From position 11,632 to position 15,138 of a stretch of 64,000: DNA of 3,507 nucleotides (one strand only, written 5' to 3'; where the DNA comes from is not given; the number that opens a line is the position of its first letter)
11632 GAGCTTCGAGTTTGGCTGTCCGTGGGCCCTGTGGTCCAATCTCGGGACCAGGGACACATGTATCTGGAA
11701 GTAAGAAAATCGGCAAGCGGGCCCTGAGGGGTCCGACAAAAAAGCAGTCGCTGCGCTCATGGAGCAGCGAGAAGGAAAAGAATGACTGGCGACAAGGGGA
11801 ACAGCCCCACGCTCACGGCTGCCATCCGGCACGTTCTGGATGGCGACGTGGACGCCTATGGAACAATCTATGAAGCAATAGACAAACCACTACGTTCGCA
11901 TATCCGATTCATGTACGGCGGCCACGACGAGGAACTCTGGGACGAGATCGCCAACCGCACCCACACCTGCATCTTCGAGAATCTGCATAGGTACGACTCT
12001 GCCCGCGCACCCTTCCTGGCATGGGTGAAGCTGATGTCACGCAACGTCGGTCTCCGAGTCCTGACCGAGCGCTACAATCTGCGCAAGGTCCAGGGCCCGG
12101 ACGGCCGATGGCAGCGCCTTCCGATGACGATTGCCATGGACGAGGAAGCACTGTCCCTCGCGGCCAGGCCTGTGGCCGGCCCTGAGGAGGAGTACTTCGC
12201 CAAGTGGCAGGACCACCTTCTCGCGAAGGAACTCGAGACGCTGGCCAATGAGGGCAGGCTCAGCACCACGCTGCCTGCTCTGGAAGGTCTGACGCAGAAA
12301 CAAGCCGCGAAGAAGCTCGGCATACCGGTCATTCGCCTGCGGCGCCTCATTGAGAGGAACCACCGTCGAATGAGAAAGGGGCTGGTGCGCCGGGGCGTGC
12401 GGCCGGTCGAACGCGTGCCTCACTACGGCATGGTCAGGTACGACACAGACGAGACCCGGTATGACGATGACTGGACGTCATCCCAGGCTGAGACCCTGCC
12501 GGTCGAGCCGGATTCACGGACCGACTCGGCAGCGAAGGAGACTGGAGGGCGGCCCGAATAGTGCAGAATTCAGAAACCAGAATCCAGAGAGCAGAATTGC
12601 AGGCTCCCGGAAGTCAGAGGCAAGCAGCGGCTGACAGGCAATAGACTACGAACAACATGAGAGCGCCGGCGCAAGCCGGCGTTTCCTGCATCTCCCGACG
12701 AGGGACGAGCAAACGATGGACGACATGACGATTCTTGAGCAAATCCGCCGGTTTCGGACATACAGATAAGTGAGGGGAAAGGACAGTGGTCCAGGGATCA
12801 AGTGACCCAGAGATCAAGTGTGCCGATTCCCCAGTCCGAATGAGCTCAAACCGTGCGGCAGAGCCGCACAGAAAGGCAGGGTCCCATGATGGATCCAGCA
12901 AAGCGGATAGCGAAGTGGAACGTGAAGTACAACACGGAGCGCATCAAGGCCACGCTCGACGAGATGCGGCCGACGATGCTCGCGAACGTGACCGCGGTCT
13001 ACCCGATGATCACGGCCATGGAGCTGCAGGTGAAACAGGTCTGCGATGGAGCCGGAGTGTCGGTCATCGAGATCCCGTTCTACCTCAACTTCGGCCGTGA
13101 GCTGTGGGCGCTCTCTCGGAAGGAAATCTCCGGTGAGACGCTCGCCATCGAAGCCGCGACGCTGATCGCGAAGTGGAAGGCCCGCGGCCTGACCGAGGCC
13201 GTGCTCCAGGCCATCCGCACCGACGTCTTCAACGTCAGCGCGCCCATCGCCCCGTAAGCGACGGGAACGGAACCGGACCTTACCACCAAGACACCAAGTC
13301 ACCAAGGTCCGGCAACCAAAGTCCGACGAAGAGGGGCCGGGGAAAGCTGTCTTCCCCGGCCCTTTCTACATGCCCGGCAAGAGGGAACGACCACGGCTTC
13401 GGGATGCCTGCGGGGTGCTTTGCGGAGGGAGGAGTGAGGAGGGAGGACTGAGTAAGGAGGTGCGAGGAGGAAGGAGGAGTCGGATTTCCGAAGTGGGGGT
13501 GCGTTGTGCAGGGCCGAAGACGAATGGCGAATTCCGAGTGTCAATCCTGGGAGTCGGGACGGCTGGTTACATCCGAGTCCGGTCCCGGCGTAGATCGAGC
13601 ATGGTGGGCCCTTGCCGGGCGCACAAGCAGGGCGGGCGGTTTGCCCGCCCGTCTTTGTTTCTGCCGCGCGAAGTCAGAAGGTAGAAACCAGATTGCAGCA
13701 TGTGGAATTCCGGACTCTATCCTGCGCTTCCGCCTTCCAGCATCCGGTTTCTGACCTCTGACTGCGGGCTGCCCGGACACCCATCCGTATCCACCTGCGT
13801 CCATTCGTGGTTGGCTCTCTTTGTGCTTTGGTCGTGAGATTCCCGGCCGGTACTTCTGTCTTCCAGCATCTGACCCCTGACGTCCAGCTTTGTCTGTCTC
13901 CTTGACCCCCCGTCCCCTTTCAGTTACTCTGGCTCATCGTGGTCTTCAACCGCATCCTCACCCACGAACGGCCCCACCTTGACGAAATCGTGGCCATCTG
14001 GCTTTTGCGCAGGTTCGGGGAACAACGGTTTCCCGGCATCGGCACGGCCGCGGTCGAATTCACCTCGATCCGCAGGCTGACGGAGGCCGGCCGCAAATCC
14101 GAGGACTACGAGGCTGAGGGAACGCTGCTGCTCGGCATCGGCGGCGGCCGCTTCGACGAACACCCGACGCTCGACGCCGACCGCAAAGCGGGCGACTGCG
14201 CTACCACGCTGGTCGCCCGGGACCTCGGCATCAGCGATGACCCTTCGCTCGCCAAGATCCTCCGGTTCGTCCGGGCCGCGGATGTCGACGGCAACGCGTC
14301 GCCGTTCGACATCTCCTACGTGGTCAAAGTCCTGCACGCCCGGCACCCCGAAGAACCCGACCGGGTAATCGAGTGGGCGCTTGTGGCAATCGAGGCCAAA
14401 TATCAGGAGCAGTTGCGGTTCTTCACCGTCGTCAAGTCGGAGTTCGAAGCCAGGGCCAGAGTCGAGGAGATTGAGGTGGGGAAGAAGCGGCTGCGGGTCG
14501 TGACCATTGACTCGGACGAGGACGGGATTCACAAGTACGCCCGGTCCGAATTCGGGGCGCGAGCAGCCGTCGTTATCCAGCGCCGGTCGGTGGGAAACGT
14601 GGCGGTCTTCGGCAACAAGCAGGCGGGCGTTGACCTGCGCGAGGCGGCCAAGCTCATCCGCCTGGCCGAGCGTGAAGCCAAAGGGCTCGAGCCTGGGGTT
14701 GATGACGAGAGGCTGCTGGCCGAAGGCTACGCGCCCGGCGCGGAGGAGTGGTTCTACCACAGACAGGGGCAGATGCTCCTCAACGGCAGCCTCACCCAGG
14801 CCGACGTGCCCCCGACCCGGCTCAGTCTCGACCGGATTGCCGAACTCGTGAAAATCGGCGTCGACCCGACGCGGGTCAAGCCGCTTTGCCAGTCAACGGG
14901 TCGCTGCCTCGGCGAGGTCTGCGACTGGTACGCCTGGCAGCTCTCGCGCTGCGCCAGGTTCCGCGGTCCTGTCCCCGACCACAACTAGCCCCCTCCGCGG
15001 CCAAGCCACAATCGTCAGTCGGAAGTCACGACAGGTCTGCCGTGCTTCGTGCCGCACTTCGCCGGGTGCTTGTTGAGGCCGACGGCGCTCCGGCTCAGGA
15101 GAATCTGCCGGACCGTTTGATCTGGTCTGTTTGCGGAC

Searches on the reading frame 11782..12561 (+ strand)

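Call 18: search_protein_families(library=pfam, proteins=[window:11782-12561:+], max_evalue=0.01)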
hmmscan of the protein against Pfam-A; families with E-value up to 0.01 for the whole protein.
window:11782-12561:+ (259 aa): 2 families
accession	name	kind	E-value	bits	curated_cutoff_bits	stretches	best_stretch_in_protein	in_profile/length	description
PF04545.22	Sigma70_r4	-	0.0017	18.3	24.1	1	167-199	18-50/50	Sigma-70, region 4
PF13384.12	HTH_23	-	0.0067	16.7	24.6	0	167-192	15-40/50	Homeodomain-like domain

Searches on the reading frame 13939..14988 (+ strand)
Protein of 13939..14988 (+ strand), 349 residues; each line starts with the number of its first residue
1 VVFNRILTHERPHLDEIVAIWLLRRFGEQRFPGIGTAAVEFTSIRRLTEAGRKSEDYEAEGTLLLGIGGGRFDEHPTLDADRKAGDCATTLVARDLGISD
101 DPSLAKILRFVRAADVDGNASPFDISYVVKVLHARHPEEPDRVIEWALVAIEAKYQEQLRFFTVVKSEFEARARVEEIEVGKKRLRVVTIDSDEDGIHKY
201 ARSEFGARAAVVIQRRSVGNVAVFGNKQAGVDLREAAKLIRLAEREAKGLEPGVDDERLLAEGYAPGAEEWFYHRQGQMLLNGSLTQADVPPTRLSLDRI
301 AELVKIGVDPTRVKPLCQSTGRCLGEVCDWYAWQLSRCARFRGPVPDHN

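Call 18: search_protein_families(library=pfam, proteins=[window:13939-14988:+], max_evalue=0.01)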
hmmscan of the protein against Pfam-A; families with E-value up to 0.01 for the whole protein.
window:13939-14988:+ (349 aa): 1 family
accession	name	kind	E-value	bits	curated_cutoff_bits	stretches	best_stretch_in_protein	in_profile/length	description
PF09828.14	ChrB_C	-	0.0011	19.9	25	0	8-121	3-92/132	ChrB, C-terminal domain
